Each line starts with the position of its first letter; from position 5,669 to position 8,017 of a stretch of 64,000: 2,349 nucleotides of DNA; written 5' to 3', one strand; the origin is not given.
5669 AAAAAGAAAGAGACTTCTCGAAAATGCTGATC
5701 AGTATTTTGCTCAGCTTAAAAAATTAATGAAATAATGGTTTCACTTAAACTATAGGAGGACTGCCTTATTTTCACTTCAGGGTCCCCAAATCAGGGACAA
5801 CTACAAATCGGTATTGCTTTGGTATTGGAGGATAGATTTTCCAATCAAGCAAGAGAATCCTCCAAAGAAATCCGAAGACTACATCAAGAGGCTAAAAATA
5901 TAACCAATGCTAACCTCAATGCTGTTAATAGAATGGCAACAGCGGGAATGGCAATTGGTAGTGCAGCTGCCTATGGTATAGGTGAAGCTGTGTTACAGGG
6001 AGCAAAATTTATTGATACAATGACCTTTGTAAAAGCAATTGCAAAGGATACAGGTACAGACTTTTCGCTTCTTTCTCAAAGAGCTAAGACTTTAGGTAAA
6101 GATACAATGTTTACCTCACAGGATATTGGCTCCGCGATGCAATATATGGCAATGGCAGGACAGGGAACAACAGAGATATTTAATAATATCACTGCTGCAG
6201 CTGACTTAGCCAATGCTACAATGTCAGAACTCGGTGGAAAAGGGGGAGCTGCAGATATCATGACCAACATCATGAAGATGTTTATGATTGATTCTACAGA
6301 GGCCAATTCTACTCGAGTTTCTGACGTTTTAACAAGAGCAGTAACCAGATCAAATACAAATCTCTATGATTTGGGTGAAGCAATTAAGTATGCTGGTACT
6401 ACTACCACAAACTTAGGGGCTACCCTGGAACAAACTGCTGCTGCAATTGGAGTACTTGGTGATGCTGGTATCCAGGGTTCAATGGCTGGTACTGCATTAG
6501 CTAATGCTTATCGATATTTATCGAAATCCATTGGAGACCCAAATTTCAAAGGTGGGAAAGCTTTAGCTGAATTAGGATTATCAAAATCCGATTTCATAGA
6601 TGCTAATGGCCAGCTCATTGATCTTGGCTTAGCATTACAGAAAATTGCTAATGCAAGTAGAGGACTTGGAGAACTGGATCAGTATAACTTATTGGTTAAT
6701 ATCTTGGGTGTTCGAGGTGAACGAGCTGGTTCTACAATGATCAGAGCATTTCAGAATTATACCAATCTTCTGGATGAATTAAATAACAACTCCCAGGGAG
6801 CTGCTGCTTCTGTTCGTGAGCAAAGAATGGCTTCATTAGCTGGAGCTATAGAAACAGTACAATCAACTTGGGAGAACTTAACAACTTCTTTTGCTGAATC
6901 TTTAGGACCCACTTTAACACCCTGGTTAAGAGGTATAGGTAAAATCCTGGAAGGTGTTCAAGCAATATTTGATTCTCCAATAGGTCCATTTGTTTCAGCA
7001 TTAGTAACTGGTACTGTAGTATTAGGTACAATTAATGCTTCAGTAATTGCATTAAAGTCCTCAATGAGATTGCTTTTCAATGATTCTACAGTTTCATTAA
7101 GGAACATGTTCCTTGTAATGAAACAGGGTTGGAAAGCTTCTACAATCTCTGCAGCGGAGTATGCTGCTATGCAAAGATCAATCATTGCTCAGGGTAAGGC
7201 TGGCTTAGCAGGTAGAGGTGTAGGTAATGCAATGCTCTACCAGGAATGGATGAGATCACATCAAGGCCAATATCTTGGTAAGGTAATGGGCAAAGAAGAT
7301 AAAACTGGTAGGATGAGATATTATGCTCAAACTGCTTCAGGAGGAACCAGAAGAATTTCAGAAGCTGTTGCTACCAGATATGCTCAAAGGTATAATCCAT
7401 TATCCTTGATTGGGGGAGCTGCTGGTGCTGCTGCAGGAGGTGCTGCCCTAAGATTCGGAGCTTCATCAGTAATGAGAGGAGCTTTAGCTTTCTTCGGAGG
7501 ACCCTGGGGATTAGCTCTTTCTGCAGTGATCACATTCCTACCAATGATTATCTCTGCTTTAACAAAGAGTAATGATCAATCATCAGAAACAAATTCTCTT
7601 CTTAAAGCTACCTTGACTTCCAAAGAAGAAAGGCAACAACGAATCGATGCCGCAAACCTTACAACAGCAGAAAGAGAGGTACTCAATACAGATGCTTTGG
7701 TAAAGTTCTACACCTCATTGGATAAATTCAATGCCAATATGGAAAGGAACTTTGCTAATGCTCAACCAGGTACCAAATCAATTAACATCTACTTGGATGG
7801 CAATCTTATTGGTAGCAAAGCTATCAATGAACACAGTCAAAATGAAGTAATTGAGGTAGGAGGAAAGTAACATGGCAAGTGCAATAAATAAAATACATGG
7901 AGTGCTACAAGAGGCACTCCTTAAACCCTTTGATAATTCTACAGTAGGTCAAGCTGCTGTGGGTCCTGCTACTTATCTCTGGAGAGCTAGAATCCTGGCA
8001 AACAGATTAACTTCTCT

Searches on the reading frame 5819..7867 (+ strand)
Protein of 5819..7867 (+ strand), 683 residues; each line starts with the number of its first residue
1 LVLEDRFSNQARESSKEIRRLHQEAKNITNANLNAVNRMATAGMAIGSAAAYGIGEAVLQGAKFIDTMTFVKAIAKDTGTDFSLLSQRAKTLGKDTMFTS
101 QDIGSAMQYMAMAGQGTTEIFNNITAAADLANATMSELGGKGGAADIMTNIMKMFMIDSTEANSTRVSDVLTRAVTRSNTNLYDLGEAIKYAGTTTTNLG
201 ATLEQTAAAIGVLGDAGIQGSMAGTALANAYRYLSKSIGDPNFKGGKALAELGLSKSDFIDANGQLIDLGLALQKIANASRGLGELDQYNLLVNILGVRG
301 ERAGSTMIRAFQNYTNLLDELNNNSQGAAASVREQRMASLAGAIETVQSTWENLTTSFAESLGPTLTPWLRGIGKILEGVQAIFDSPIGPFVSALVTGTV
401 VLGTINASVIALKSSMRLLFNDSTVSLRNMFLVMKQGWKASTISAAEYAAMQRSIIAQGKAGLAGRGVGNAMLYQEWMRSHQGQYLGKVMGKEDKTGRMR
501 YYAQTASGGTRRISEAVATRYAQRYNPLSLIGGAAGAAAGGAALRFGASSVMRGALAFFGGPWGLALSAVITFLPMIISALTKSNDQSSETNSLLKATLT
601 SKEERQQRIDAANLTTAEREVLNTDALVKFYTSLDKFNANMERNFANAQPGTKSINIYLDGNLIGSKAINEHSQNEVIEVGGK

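Call 55: search_protein_families(library=pfam, proteins=[window:5819-7867:+], max_evalue=0.001)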
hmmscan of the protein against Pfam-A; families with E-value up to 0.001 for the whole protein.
window:5819-7867:+ (683 aa): 1 family
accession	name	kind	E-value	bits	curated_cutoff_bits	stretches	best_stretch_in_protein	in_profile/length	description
PF10145.14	PhageMin_Tail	-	1.4e-31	110.4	33.2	1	87-297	2-201/201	Phage-related minor tail protein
